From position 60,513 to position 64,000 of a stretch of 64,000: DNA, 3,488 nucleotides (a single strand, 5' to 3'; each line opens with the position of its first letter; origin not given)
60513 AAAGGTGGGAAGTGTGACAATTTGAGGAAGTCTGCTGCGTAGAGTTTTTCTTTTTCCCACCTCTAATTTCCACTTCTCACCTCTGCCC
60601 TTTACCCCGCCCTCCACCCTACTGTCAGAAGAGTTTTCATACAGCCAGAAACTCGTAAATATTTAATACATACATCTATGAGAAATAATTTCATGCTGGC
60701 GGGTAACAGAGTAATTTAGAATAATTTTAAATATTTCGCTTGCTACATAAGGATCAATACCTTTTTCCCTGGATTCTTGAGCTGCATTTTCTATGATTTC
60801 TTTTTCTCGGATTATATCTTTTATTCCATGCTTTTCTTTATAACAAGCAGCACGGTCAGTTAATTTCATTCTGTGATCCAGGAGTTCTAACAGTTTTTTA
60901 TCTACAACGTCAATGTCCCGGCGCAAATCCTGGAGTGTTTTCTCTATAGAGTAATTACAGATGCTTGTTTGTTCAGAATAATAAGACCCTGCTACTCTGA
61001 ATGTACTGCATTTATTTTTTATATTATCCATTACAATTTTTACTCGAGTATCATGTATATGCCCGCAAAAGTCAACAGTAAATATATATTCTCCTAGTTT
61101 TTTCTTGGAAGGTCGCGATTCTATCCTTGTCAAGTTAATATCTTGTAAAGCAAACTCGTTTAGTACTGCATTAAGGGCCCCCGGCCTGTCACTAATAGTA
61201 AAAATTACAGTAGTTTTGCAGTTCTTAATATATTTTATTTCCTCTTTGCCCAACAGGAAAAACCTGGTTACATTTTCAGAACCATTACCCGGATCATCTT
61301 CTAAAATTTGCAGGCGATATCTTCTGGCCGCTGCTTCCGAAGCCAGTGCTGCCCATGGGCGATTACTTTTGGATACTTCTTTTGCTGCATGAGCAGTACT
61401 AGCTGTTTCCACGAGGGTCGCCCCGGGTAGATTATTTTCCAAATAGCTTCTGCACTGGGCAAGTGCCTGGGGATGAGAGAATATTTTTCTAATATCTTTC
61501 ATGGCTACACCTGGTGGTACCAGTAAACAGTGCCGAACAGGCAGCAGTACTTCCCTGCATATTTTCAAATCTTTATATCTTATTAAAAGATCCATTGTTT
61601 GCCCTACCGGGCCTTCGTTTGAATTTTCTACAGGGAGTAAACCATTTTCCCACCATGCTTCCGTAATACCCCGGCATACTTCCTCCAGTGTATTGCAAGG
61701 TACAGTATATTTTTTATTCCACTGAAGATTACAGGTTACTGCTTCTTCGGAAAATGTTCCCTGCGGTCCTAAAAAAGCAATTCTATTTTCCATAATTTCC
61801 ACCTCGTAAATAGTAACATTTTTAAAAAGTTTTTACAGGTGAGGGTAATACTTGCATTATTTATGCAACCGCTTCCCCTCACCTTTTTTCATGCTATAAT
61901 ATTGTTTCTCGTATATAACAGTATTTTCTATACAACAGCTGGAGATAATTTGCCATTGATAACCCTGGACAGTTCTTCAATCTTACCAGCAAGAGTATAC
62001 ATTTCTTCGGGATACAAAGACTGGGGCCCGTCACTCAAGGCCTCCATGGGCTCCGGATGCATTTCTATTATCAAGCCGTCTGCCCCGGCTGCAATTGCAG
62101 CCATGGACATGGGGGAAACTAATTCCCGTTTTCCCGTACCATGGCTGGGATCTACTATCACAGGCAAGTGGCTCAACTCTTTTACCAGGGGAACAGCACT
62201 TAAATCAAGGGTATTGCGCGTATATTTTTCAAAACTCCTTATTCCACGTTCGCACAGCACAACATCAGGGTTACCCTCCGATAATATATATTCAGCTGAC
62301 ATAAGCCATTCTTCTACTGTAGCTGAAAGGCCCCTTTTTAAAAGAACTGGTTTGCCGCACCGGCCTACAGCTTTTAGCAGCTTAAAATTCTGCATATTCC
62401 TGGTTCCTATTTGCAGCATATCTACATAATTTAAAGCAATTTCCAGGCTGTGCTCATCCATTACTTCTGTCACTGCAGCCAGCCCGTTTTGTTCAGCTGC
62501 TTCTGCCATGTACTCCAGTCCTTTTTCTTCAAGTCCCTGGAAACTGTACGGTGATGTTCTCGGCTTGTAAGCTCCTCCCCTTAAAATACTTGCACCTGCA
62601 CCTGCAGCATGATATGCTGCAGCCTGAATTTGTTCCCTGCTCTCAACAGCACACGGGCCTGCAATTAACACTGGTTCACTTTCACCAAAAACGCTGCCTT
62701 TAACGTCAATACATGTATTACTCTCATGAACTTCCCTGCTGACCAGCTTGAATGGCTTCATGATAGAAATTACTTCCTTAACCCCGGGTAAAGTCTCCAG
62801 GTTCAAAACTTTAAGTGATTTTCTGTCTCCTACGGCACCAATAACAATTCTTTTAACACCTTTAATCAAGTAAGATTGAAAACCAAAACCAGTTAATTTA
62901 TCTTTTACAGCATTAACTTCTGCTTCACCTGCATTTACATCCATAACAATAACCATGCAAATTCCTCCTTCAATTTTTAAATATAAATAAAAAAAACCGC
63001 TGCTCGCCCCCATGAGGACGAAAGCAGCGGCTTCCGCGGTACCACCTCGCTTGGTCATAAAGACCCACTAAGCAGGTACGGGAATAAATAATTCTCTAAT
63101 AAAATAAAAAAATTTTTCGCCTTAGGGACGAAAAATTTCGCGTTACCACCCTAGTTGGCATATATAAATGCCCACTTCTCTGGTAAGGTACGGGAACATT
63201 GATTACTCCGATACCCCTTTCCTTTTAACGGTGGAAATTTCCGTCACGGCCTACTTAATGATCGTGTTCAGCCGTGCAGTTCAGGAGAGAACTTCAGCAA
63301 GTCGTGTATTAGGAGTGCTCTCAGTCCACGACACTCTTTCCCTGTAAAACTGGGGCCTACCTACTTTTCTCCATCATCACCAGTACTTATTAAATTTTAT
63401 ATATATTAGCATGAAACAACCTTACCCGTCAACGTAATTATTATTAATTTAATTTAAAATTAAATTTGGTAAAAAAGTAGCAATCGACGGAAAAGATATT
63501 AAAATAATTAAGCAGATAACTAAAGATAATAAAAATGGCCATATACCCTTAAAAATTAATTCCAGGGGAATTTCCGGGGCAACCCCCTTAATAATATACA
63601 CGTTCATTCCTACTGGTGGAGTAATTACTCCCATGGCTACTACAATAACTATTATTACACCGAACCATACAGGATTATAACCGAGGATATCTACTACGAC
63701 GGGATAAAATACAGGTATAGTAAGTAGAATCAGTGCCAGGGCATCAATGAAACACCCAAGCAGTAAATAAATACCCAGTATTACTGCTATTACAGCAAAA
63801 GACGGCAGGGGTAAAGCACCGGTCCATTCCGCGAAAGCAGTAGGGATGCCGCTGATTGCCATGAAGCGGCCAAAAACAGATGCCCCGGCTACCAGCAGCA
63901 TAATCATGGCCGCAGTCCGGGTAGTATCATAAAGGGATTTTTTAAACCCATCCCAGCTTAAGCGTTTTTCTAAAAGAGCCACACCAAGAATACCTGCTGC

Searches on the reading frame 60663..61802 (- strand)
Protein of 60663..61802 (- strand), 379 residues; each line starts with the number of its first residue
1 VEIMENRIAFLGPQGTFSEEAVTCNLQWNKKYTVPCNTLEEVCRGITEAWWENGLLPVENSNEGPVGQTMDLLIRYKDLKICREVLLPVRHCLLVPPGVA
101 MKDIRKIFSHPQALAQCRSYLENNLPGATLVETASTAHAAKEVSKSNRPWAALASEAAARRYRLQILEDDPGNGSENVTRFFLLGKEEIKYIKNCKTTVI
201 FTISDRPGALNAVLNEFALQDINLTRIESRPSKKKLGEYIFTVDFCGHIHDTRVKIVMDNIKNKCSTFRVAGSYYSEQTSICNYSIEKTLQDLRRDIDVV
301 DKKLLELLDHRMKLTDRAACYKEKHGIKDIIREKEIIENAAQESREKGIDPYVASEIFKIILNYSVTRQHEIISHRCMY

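Call 19: search_protein_families(library=pfam, proteins=[window:60663-61802:-])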
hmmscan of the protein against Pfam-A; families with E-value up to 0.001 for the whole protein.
window:60663-61802:- (379 aa): 3 families
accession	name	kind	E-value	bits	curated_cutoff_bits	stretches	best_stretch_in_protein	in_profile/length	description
PF00800.23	PDT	-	8.5e-58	195.6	25.2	1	8-188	1-180/181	Prephenate dehydratase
PF01817.26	CM_2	-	6.1e-16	58.8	27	1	293-370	1-80/80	Chorismate mutase type II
PF01842.31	ACT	-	1.1e-10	41.5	27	1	197-251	1-54/66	ACT domain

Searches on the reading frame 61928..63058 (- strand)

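Call 50: search_protein_families(library=pfam, max_evalue=0.00001, proteins=[window:61928-63058:-])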
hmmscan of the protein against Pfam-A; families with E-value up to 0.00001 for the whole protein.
window:61928-63058:- (376 aa): 3 families
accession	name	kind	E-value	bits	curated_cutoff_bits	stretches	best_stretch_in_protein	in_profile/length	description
PF00793.26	DAHP_synth_1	-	4.6e-78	262.3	25.5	1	122-365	10-266/270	DAHP synthetase I family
PF18152.6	DAHP_snth_FXD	-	1.1e-16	60.8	27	1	35-101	1-67/67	DAHP synthase ferredoxin-like domain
PF03102.20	NeuB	-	1.1e-08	35.3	22.1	1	175-366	52-235/241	NeuB family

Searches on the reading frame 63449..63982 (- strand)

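Call 50: search_protein_families(library=pfam, max_evalue=0.00001, proteins=[window:63449-63982:-])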
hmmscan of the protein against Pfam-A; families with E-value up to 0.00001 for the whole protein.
window:63449-63982:- (177 aa): 1 family
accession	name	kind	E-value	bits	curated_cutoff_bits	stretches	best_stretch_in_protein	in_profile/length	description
PF06808.19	DctM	-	7.5e-37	127.6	23.8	1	3-167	251-413/413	Tripartite ATP-independent periplasmic transporter, DctM component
